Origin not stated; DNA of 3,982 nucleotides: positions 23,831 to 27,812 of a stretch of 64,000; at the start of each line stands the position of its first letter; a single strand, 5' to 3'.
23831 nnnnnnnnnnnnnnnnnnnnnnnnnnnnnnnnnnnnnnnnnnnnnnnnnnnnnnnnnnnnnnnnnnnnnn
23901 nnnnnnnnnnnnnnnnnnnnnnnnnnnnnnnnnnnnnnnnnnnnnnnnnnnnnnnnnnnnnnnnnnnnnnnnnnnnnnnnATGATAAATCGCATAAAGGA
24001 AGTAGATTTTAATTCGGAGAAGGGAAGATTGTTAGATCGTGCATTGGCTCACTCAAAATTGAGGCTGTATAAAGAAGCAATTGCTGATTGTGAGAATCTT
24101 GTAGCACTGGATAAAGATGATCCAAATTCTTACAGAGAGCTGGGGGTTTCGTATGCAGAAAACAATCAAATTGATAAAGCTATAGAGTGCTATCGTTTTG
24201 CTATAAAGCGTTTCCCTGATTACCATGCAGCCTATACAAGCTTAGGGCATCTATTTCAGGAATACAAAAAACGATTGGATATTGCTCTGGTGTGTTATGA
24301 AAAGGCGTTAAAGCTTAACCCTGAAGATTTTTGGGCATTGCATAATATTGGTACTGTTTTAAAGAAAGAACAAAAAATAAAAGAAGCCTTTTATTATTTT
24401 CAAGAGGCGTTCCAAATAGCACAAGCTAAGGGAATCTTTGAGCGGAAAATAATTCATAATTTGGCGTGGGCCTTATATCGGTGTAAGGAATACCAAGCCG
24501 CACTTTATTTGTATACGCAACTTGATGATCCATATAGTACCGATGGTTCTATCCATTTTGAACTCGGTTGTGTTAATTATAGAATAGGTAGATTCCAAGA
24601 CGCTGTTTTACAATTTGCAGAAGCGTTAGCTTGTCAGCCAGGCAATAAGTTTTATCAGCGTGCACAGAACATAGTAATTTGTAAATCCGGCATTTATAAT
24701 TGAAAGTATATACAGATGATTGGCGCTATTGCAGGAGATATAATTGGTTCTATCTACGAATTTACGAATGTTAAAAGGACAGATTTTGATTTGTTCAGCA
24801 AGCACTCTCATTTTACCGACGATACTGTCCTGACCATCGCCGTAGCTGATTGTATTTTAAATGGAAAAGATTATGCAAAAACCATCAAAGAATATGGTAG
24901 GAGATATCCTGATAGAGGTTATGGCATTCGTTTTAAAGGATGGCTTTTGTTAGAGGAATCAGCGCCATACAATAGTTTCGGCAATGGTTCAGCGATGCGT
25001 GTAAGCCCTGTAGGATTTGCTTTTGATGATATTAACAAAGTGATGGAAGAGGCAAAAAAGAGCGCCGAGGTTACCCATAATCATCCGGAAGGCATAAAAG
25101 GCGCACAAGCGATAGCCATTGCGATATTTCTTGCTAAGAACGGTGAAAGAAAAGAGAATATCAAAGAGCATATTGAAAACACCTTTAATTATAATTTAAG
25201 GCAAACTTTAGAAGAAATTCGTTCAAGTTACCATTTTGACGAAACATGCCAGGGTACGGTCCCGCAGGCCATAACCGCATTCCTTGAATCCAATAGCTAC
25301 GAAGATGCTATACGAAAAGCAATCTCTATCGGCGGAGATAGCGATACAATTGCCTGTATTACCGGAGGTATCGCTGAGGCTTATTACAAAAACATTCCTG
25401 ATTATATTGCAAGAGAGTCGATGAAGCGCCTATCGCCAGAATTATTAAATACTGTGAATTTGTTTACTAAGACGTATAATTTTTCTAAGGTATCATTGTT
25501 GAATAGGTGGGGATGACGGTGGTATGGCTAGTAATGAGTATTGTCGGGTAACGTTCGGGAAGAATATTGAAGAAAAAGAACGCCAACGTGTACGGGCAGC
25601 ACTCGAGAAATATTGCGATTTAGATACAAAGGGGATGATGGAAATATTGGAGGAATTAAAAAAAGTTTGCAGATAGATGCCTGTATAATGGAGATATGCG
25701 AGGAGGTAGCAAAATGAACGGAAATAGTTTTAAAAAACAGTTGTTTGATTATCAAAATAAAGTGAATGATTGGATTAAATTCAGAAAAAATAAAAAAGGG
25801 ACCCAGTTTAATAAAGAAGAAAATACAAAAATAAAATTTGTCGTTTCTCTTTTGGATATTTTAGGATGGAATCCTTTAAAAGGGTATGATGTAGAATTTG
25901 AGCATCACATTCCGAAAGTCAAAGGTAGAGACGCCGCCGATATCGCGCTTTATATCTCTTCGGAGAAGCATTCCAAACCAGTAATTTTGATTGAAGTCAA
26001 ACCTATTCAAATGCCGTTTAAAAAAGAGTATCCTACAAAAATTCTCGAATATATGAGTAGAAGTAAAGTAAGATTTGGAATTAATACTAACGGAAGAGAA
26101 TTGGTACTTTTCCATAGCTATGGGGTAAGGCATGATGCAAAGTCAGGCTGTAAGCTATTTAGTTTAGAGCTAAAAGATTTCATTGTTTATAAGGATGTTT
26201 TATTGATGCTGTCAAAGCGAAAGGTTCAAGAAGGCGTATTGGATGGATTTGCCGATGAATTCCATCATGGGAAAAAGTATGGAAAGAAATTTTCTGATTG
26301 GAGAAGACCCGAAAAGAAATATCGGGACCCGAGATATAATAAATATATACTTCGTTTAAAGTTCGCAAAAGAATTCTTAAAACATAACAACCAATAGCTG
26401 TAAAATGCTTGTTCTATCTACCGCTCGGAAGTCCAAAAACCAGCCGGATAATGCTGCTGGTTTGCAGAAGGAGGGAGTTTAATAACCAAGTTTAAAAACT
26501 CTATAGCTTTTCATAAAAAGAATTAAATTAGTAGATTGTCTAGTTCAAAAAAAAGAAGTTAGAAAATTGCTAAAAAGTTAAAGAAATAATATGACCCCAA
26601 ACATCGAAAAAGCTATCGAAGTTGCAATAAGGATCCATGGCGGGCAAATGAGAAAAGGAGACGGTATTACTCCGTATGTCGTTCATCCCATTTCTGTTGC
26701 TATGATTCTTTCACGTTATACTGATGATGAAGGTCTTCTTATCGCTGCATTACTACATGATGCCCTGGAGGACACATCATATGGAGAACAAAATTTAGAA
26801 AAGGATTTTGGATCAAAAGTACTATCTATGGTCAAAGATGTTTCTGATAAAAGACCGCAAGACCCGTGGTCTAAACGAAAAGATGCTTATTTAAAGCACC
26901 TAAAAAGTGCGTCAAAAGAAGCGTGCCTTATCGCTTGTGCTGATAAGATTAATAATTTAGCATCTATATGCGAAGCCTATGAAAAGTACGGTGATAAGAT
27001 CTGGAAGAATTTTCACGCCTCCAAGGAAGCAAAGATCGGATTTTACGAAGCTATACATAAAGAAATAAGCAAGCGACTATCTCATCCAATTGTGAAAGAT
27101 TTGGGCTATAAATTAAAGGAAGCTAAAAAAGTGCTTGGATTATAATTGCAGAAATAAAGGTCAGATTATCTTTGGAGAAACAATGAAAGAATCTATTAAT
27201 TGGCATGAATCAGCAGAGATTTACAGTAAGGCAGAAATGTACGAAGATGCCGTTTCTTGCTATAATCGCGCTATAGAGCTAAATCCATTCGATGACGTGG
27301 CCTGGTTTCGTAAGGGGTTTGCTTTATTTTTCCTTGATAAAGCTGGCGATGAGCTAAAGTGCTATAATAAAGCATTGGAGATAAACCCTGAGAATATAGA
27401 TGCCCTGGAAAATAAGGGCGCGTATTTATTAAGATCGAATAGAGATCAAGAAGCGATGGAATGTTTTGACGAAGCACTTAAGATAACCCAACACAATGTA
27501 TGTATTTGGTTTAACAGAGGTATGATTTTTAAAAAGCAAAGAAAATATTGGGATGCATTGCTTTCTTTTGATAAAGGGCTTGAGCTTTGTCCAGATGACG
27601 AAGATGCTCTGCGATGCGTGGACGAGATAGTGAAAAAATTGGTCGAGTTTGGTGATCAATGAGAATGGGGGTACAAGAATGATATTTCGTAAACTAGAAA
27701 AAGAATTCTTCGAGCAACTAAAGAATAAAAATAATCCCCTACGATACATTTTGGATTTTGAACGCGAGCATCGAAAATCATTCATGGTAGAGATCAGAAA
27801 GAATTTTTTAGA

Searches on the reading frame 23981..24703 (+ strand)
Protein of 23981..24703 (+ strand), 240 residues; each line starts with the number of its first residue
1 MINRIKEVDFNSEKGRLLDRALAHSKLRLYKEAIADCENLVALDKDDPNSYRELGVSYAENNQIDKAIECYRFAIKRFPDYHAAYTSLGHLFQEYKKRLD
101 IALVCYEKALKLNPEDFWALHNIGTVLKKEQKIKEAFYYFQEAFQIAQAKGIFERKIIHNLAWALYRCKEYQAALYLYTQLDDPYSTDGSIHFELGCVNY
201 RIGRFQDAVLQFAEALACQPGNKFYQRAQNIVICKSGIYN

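Call 6: search_protein_families(library=pfam, proteins=[window:23981-24703:+])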
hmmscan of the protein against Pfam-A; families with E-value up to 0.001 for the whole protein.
window:23981-24703:+ (240 aa): 14 families
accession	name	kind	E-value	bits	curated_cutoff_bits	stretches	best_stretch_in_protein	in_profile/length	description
PF07719.23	TPR_2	-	6.2e-25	85.7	27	2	191-222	3-34/34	Tetratricopeptide repeat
PF00515.34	TPR_1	-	8.2e-25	86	27.8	2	49-81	2-34/34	Tetratricopeptide repeat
PF13414.12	TPR_11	-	9.5e-18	64.1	26.8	2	97-129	8-40/42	TPR repeat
PF13431.12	TPR_17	-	4.5e-16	58.1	24.4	1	105-136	1-32/34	Tetratricopeptide repeat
PF13424.12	TPR_12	-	1.1e-15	58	30.1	1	117-180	3-70/77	Tetratricopeptide repeat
PF13428.12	TPR_14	-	6e-14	51.6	23.5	1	48-90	1-43/44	Tetratricopeptide repeat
PF13181.12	TPR_8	-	7.3e-14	51.1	25.7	0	84-116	3-34/34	Tetratricopeptide repeat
PF13432.12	TPR_16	-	1.7e-13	51.2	32.7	2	18-79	1-62/65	Tetratricopeptide repeat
PF13374.12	TPR_10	-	1.1e-11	44.8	27.5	0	119-148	4-33/42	Tetratricopeptide repeat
PF14559.12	TPR_19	-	2.7e-09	37.6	25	1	30-86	7-62/68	Tetratricopeptide repeat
PF13371.12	TPR_9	-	8e-08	32.6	35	1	25-83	6-64/73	Tetratricopeptide repeat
PF12895.13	ANAPC3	-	8.5e-07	29.6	27.2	0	28-73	3-48/82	Anaphase-promoting complex, cyclosome, subunit 3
PF13174.12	TPR_6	-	3.1e-06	27.9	26.3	0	54-80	6-32/33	Tetratricopeptide repeat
PF13176.12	TPR_7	-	0.00047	20.5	27.9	0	158-180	2-24/36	Tetratricopeptide repeat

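Call 16: find_encoding_contigs(protein=window:23981-24703:+, flank=6000, max_places=10)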
Protein window:23981-24703:+ (240 aa): 1 contig read that carries it; 1 place shown.
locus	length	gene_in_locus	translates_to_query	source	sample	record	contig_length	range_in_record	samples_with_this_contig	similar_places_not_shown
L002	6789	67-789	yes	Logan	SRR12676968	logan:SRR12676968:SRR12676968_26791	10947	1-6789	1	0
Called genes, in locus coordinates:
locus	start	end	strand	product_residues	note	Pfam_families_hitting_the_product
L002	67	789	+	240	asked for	PF13428:TPR_14 (faint), PF07719:TPR_2 (faint), PF13181:TPR_8 (faint), PF13371:TPR_9 (faint), PF00515:TPR_1 (weak), PF13414:TPR_11 (weak), PF13431:TPR_17 (weak), PF13424:TPR_12 (weak), +4 more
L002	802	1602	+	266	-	PF03747:ADP_ribosyl_GH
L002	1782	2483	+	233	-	PF13588:HSDR_N_2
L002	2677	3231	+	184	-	PF13328:HD_4, PF01966:HD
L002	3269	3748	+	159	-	-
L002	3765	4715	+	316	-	-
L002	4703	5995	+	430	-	PF13483:Lactamase_B_3 (weak), PF12706:Lactamase_B_2, PF07521:RMMBL (weak)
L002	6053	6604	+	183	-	-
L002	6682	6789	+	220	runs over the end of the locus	-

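Call 41: find_homologous_proteins(query=window:23981-24703:+, max_evalue=1e-30)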
Query window:23981-24703:+ (240 aa): 15 proteins with E <= 1e-30 among 393 candidates.
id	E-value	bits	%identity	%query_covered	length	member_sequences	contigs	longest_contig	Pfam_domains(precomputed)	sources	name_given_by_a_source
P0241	5.5e-159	545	100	100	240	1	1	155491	PF13431.13,PF13414.13,PF13428.13,PF13374.13,PF14559.13,PF13371.13,PF00515.35,PF12895.14,PF13424.13,PF13432.13,PF13181.13,PF07719.24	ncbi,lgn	ncbi:MAG: tetratricopeptide repeat protein [Candidatus Omnitrophota bacterium]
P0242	2.1e-106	373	71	96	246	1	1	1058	PF13431.13,PF13414.13,PF13428.13,PF13374.13,PF14559.13,PF13371.13,PF00515.35,PF13424.13,PF13432.13,PF13181.13,PF07719.24,PF13174.13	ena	-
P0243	1.7e-103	363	67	98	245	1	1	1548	PF13431.13,PF13414.13,PF13176.13,PF13428.13,PF13374.13,PF14559.13,PF13371.13,PF00515.35,PF13424.13,PF13432.13,PF13181.13,PF07719.24,PF13174.13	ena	-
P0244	5.4e-102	358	67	99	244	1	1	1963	PF13431.13,PF13414.13,PF13176.13,PF13428.13,PF13374.13,PF14559.13,PF13371.13,PF00515.35,PF13424.13,PF13432.13,PF13181.13,PF07719.24,PF13174.13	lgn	-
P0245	6.1e-101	355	66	98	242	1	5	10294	PF13431.13,PF13414.13,PF13428.13,PF13374.13,PF14559.13,PF13371.13,PF00515.35,PF13424.13,PF13432.13,PF13181.13,PF07719.24,PF13174.13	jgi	jgi:tetratricopeptide (TPR) repeat protein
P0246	2.3e-100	353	68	98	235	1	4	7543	PF03704.24,PF13431.13,PF13414.13,PF13176.13,PF13428.13,PF25064.2,PF13374.13,PF14559.13,PF13371.13,PF00515.35,PF12895.14,PF13424.13,PF21033.5,PF13432.13,PF13181.13,PF07719.24,PF13174.13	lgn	-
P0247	3.7e-95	336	65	98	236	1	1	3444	PF13431.13,PF13414.13,PF13176.13,PF13428.13,PF13374.13,PF14559.13,PF13371.13,PF00515.35,PF13424.13,PF21033.5,PF13432.13,PF13181.13,PF07719.24,PF13174.13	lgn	-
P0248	2.7e-92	327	63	98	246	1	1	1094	PF14559.13,PF13431.13,PF13414.13,PF00515.35,PF13424.13,PF13432.13,PF13428.13,PF13181.13,PF07719.24,PF13174.13,PF13374.13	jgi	jgi:tetratricopeptide (TPR) repeat protein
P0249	1.3e-81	292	59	98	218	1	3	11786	PF13431.13,PF13414.13,PF10579.15,PF13176.13,PF13428.13,PF13374.13,PF14559.13,PF13371.13,PF00515.35,PF12895.14,PF13424.13,PF13432.13,PF13181.13,PF07719.24,PF13174.13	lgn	-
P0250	2.7e-62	229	47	93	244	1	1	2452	PF25063.1,PF05843.21,PF14853.13,PF13431.13,PF23914.2,PF12583.15,PF13414.13,PF13176.13,PF12569.15,PF17004.12,PF13428.13,PF04733.21,PF25064.2,PF13374.13,PF14559.13,PF13371.13,PF00515.35,PF12895.14,PF13424.13,PF13432.13,PF13181.13,PF07719.24,PF13174.13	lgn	-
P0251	5.2e-59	218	47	92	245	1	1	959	PF25063.1,PF14853.13,PF13431.13,PF13414.13,PF13176.13,PF13428.13,PF13374.13,PF14559.13,PF13371.13,PF00515.35,PF13424.13,PF13432.13,PF13181.13,PF07719.24,PF13174.13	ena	-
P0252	3.4e-56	209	43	94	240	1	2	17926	PF13431.13,PF23914.2,PF13525.13,PF13414.13,PF13176.13,PF13428.13,PF13374.13,PF14559.13,PF13371.13,PF00515.35,PF12895.14,PF13424.13,PF13432.13,PF13429.13,PF13181.13,PF07719.24,PF13174.13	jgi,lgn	jgi:tetratricopeptide (TPR) repeat protein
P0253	6.1e-56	208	45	93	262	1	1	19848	PF14853.13,PF13431.13,PF13414.13,PF13176.13,PF13428.13,PF13374.13,PF14559.13,PF13371.13,PF00515.35,PF12895.14,PF13424.13,PF13432.13,PF13181.13,PF01239.29,PF07719.24,PF13174.13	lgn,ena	-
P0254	3.1e-54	202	43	92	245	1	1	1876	PF14853.13,PF13431.13,PF23914.2,PF13414.13,PF13176.13,PF13428.13,PF13374.13,PF14559.13,PF24575.2,PF13371.13,PF00515.35,PF13424.13,PF13432.13,PF13429.13,PF13181.13,PF07719.24,PF13174.13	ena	-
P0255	1.1e-53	200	42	97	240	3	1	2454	PF03704.24,PF14853.13,PF13431.13,PF23914.2,PF13414.13,PF13176.13,PF13428.13,PF13374.13,PF14559.13,PF13371.13,PF00515.35,PF13424.13,PF13432.13,PF13181.13,PF07719.24,PF13174.13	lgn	-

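Call 42: find_encoding_contigs(protein=P0245, flank=10000, max_places=6)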
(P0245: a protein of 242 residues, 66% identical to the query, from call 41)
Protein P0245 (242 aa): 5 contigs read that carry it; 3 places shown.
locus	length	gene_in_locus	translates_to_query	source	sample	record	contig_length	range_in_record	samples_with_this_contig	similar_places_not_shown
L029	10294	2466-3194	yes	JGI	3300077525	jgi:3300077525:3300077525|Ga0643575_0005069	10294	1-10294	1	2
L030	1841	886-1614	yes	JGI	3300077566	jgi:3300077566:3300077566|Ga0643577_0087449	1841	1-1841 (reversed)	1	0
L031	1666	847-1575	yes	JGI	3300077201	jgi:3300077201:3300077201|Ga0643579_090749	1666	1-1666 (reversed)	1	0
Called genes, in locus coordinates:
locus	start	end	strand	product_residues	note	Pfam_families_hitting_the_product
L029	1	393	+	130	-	?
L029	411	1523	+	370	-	PF00515:TPR_1 (faint), PF07719:TPR_2 (faint), PF13181:TPR_8 (faint), PF13424:TPR_12 (faint), PF13428:TPR_14 (faint), PF13432:TPR_16 (faint), PF14559:TPR_19 (faint), PF21033:RMD1-3 (faint), +1 more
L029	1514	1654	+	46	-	-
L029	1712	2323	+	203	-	PF03352:Adenine_glyco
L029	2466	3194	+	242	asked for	PF13428:TPR_14 (faint), PF13174:TPR_6 (faint), PF13181:TPR_8 (faint), PF13371:TPR_9 (faint), PF13374:TPR_10 (faint), PF13414:TPR_11 (faint), PF00515:TPR_1 (weak), PF07719:TPR_2 (weak), +4 more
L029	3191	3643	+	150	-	-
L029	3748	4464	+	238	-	-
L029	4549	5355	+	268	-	PF02146:SIR2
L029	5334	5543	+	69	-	PF22522:DUF6998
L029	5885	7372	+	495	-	PF11074:DUF2779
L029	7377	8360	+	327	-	-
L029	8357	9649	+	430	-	PF00753:Lactamase_B (weak), PF13483:Lactamase_B_3 (weak), PF12706:Lactamase_B_2, PF07521:RMMBL (weak)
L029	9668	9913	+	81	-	-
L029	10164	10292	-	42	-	?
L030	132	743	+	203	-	PF03352:Adenine_glyco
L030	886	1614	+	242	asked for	PF13428:TPR_14 (faint), PF13174:TPR_6 (faint), PF13181:TPR_8 (faint), PF13371:TPR_9 (faint), PF13374:TPR_10 (faint), PF13414:TPR_11 (faint), PF00515:TPR_1 (weak), PF07719:TPR_2 (weak), +4 more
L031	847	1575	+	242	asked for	PF13428:TPR_14 (faint), PF13174:TPR_6 (faint), PF13181:TPR_8 (faint), PF13371:TPR_9 (faint), PF13374:TPR_10 (faint), PF13414:TPR_11 (faint), PF00515:TPR_1 (weak), PF07719:TPR_2 (weak), +4 more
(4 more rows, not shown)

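Call 82: search_protein_families(library=padloc, proteins=[window:23981-24703:+], max_evalue=0.00001)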
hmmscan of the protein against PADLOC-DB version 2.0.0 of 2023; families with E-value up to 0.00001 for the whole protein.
window:23981-24703:+ (240 aa): 1 family
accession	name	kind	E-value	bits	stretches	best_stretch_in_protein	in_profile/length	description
PDLC01171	TPR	-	3.9e-09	34.1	1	27-180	84-241/504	TPR repeats containing protein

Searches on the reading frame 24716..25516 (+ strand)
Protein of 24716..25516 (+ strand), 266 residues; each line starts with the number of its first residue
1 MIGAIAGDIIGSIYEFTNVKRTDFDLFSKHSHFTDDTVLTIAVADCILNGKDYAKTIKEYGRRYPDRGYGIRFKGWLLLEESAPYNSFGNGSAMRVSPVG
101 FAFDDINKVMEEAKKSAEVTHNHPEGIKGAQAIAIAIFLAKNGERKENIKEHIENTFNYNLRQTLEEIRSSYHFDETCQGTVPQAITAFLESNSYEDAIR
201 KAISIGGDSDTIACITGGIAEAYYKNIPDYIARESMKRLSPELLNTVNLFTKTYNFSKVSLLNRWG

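Call 6: search_protein_families(library=pfam, proteins=[window:24716-25516:+])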
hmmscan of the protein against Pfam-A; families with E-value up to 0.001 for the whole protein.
window:24716-25516:+ (266 aa): 1 family
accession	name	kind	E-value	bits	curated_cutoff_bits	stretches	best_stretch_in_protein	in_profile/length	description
PF03747.19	ADP_ribosyl_GH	-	1.4e-38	133.7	26.2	1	1-229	3-286/287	ADP-ribosylglycohydrolase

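Call 82: search_protein_families(library=padloc, proteins=[window:24716-25516:+], max_evalue=0.00001)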
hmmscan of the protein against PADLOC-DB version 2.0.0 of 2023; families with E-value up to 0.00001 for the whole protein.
window:24716-25516:+ (266 aa): 0 families

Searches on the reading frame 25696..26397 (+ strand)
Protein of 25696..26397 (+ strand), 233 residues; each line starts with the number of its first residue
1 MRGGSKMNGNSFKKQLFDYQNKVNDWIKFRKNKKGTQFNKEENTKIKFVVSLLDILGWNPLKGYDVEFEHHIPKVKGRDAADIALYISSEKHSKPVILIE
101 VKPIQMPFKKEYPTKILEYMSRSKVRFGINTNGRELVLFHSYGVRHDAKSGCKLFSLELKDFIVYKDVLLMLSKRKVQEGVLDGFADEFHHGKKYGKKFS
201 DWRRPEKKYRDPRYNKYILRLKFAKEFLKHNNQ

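Call 6: search_protein_families(library=pfam, proteins=[window:25696-26397:+])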
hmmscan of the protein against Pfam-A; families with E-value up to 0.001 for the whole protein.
window:25696-26397:+ (233 aa): 2 families
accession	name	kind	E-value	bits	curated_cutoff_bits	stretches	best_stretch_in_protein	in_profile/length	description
PF13588.12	HSDR_N_2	-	9.1e-09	35.8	25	1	41-140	2-95/110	Type I restriction enzyme R protein N terminus (HSDR_N)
PF04313.20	HSDR_N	-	6e-05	23.4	25.1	0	40-74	3-37/198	Type I restriction enzyme R protein N terminus (HSDR_N)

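Call 82: search_protein_families(library=padloc, proteins=[window:25696-26397:+], max_evalue=0.00001)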
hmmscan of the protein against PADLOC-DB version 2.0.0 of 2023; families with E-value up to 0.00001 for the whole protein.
window:25696-26397:+ (233 aa): 0 families

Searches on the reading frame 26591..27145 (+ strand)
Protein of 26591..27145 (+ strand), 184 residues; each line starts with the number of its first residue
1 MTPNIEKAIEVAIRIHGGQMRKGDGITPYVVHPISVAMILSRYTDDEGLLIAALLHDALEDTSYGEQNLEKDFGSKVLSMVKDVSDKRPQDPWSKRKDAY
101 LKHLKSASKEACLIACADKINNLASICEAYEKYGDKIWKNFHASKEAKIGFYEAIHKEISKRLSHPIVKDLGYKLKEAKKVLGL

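Call 6: search_protein_families(library=pfam, proteins=[window:26591-27145:+])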
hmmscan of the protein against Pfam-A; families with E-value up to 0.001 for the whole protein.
window:26591-27145:+ (184 aa): 2 families
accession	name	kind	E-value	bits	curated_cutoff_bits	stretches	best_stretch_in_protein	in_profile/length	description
PF13328.12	HD_4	-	3.1e-15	56.7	27.2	1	8-138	1-146/156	HD domain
PF01966.28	HD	-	2.1e-08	34.9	22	1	31-122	3-115/116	HD domain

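Call 82: search_protein_families(library=padloc, proteins=[window:26591-27145:+], max_evalue=0.00001)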
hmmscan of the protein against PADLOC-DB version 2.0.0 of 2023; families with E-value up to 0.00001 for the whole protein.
window:26591-27145:+ (184 aa): 0 families

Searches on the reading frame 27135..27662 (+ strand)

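Call 6: search_protein_families(library=pfam, proteins=[window:27135-27662:+])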
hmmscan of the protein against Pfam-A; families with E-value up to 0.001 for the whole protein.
window:27135-27662:+ (175 aa): 16 families
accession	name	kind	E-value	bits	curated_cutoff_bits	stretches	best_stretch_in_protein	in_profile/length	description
PF00515.34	TPR_1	-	1.4e-27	94.7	27.8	2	124-155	3-34/34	Tetratricopeptide repeat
PF07719.23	TPR_2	-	5.4e-23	79.6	27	3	23-51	4-32/34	Tetratricopeptide repeat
PF13414.12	TPR_11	-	3.4e-21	75.1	26.8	3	34-65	8-39/42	TPR repeat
PF13431.12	TPR_17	-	4.7e-21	73.7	24.4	1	76-107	1-32/34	Tetratricopeptide repeat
PF13181.12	TPR_8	-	8.1e-19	66.6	25.7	1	23-51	4-32/34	Tetratricopeptide repeat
PF13428.12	TPR_14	-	3.2e-13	49.4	23.5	1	23-61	4-42/44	Tetratricopeptide repeat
PF13371.12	TPR_9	-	7.9e-11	42.3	35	1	97-160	5-67/73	Tetratricopeptide repeat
PF13424.12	TPR_12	-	1.5e-09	38.3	30.1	0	60-118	9-75/77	Tetratricopeptide repeat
PF13432.12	TPR_16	-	2.1e-08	34.9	32.7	0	30-87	7-64/65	Tetratricopeptide repeat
PF13176.12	TPR_7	-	1e-07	31.9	27.9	0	24-50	3-31/36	Tetratricopeptide repeat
PF01239.28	PPTA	-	3.7e-07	29.9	29.5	0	105-134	2-31/32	Protein prenyltransferase alpha subunit repeat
PF23914.1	TPR_CcmH_CycH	-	1.1e-05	25.8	42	0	50-156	46-155/158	Cytochrome c-type biogenesis protein H TPR domain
PF22860.2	DUF7017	-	0.00012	22.5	27.5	0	94-171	7-83/141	Domain of unknown function (DUF7017)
PF14559.12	TPR_19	-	0.00014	22.5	25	0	77-119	14-56/68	Tetratricopeptide repeat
PF13374.12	TPR_10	-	0.00043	20.6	27.5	0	89-119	3-33/42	Tetratricopeptide repeat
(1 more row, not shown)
